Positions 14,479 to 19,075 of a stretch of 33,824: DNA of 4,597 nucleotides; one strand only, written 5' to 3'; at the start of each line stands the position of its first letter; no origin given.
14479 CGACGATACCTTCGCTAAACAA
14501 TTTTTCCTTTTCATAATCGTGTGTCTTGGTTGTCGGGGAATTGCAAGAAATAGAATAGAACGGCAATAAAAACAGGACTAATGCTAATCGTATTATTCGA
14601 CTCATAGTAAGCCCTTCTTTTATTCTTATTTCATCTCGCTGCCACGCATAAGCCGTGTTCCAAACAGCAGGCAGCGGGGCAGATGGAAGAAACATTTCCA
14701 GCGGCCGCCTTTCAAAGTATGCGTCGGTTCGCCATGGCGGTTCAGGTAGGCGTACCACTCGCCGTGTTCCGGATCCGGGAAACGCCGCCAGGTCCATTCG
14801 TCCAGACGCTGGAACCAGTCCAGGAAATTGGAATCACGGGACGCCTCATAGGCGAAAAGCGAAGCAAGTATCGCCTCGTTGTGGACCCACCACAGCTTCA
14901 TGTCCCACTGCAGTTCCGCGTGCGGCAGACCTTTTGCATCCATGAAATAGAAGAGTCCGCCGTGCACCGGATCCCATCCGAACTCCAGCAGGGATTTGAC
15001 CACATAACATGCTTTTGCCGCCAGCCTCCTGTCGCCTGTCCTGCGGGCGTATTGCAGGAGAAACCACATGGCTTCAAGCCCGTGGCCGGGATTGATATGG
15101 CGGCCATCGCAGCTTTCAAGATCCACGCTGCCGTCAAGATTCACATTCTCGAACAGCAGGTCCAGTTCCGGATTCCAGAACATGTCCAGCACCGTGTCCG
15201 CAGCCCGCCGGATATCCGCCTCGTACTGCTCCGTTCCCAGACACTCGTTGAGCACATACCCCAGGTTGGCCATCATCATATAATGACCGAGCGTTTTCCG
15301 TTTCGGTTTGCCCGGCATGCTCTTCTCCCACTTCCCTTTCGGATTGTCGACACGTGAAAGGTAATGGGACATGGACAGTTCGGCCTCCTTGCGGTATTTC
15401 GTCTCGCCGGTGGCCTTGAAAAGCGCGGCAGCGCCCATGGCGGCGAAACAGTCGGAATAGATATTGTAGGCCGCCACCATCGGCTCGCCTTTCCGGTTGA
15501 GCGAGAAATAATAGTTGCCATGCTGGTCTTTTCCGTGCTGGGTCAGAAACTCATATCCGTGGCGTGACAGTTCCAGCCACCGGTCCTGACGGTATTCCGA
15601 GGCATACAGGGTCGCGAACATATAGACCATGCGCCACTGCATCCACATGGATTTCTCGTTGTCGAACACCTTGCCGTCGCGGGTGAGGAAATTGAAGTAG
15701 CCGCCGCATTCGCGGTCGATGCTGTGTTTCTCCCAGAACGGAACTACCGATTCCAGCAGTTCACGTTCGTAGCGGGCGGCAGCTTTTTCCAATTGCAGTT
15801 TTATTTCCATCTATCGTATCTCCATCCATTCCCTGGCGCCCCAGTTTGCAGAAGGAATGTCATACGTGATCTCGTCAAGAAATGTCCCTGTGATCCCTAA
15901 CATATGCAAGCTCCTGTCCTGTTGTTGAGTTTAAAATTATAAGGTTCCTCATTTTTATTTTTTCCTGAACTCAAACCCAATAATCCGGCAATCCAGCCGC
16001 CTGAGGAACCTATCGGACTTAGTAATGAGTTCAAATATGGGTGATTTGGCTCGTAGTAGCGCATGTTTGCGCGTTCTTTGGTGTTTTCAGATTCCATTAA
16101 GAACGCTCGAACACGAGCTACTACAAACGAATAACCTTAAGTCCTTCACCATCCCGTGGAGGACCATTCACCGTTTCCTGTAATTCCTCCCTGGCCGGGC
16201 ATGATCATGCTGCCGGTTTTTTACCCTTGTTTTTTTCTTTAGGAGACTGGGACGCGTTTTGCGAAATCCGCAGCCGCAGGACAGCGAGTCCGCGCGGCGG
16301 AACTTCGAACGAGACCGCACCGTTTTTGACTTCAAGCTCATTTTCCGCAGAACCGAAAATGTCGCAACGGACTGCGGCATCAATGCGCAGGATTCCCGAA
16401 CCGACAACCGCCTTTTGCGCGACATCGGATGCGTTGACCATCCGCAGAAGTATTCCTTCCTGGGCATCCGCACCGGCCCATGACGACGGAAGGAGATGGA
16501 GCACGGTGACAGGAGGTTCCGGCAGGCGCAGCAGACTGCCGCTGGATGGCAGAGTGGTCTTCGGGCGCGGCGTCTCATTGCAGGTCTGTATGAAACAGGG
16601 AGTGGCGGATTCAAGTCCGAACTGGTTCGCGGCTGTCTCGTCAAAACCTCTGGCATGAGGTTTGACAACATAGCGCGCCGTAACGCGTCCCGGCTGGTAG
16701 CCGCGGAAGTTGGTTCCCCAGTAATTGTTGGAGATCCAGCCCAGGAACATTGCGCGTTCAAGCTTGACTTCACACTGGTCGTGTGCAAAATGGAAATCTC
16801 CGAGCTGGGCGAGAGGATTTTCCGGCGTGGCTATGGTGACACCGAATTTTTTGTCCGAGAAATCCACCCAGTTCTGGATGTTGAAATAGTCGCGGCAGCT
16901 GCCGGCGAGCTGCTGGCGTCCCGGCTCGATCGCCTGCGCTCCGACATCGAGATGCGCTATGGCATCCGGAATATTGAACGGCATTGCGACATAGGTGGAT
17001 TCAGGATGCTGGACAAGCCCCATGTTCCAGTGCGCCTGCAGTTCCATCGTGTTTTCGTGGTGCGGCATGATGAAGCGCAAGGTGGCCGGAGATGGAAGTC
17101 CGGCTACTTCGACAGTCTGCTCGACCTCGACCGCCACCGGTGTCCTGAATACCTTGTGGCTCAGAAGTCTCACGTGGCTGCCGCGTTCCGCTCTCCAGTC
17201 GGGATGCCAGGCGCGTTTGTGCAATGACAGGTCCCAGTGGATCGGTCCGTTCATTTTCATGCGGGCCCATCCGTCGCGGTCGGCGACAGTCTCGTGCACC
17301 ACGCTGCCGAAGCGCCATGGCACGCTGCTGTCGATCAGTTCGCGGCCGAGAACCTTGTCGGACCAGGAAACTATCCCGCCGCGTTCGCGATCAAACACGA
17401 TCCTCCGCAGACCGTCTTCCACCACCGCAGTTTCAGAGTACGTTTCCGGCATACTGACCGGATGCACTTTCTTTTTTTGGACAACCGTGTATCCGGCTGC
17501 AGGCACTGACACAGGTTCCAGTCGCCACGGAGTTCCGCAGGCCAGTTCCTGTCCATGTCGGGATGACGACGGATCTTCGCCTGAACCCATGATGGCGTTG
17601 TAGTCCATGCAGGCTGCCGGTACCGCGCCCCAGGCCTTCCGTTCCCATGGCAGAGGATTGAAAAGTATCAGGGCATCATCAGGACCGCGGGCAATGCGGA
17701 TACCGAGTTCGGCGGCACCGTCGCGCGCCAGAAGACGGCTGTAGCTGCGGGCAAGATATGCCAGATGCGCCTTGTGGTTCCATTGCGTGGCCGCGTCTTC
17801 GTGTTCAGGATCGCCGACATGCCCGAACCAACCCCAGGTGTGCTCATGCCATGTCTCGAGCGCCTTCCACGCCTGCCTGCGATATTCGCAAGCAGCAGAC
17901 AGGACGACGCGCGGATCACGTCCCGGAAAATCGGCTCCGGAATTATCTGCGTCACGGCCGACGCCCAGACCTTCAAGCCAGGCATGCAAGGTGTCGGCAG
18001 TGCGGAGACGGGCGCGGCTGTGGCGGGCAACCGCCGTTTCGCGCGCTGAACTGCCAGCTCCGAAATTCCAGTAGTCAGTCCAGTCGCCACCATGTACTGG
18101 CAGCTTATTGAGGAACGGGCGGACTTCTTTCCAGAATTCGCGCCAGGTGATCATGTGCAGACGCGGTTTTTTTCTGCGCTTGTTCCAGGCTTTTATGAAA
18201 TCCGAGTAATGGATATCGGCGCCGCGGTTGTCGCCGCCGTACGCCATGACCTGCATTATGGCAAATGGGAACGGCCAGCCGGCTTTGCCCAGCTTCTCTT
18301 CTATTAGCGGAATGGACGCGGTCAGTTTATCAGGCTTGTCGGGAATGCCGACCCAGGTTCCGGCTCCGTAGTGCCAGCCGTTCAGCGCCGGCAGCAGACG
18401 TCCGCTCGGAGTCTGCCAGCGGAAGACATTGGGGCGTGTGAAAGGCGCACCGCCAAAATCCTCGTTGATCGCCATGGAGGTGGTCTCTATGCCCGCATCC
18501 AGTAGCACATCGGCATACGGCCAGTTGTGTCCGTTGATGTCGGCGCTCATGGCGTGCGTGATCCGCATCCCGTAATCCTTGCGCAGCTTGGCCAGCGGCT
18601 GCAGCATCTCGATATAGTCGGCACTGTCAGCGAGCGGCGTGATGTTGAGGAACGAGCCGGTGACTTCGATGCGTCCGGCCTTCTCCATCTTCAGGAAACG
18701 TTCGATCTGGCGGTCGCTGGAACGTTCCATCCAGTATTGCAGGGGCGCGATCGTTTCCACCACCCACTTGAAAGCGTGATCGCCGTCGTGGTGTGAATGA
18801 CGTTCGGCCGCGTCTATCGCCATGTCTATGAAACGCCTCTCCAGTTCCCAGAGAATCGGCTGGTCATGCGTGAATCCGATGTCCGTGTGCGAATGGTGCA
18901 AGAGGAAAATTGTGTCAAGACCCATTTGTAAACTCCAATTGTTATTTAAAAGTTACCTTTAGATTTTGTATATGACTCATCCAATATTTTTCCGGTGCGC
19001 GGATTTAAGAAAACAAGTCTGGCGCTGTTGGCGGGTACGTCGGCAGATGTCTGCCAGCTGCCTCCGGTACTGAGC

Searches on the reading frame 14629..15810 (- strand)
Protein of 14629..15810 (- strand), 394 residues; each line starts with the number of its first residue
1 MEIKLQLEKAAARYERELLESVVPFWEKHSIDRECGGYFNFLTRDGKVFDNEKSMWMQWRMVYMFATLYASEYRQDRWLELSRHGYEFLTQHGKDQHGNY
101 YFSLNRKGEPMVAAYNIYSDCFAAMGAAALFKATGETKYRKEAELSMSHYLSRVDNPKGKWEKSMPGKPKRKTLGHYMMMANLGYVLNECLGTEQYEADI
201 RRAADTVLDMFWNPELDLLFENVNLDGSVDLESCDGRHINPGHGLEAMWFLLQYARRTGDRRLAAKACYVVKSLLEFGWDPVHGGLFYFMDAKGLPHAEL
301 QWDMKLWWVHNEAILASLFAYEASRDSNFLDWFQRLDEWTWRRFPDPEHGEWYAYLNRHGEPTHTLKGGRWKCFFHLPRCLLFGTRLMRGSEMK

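Call 8: search_protein_families(library=pfam, proteins=[window:14629-15810:-], max_evalue=0.01)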
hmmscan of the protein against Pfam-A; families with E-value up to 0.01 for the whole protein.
window:14629-15810:- (394 aa): 2 families
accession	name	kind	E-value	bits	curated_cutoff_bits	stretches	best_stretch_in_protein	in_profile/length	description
PF07221.17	GlcNAc_2-epim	-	1.2e-58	199.5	23.4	1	37-377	1-344/347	N-acylglucosamine 2-epimerase (GlcNAc 2-epimerase)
PF00759.25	Glyco_hydro_9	-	0.009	15.8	27.7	1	76-167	176-268/444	Glycosyl hydrolase family 9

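Call 20: search_protein_families(library=ncbifam, proteins=[window:14629-15810:-], max_evalue=0.01)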
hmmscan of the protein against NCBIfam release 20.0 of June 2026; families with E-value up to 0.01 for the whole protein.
window:14629-15810:- (394 aa): 3 families
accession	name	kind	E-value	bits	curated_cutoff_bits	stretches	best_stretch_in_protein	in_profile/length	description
NF052547.1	AcylGsamEpipAGE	equivalog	3.3e-136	454.3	600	1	8-385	2-378/384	n-acyl-d-glucosamine 2-epimerase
NF041848.1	celb_epim_EpiA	equivalog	1.1e-21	77.4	800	2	6-140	9-143/405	cellobiose 2-epimerase EpiA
NF051846.1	ManIsomPseudo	equivalog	7.7e-11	41.5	600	1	241-372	242-376/401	D-mannose isomerase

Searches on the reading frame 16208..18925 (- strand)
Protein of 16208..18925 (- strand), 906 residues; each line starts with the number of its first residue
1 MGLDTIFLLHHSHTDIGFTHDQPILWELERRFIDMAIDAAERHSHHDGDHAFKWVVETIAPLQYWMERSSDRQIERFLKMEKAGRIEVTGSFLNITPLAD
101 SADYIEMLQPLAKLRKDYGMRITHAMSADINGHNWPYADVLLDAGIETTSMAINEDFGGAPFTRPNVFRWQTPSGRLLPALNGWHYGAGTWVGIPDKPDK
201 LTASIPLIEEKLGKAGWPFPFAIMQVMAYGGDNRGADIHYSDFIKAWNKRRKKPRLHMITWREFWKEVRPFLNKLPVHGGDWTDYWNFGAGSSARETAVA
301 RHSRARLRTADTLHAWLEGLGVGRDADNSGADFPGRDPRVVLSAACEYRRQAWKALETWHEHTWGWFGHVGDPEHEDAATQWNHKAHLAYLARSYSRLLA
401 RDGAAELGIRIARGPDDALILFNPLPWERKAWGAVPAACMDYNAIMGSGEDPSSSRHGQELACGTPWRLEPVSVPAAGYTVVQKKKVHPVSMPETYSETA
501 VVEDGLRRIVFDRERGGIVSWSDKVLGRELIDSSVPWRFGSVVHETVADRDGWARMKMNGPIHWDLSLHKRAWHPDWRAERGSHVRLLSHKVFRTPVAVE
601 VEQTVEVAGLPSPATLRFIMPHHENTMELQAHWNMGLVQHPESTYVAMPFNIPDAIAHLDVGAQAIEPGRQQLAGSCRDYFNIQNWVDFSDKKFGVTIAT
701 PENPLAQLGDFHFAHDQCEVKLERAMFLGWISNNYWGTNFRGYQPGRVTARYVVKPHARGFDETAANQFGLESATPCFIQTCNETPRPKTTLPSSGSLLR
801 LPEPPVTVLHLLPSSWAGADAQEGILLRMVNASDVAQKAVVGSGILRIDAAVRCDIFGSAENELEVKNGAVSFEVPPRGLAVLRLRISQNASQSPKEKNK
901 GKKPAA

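Call 8: search_protein_families(library=pfam, proteins=[window:16208-18925:-], max_evalue=0.01)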
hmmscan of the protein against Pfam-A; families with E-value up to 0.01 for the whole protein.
window:16208-18925:- (906 aa): 1 family
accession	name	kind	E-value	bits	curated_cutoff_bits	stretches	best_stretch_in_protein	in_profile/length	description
PF01074.27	Glyco_hydro_38N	-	4.9e-09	36.4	25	1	5-270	1-257/270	Glycosyl hydrolases family 38 N-terminal domain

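Call 20: search_protein_families(library=ncbifam, proteins=[window:16208-18925:-], max_evalue=0.01)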
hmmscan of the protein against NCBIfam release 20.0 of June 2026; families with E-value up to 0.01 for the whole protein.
window:16208-18925:- (906 aa): 0 families
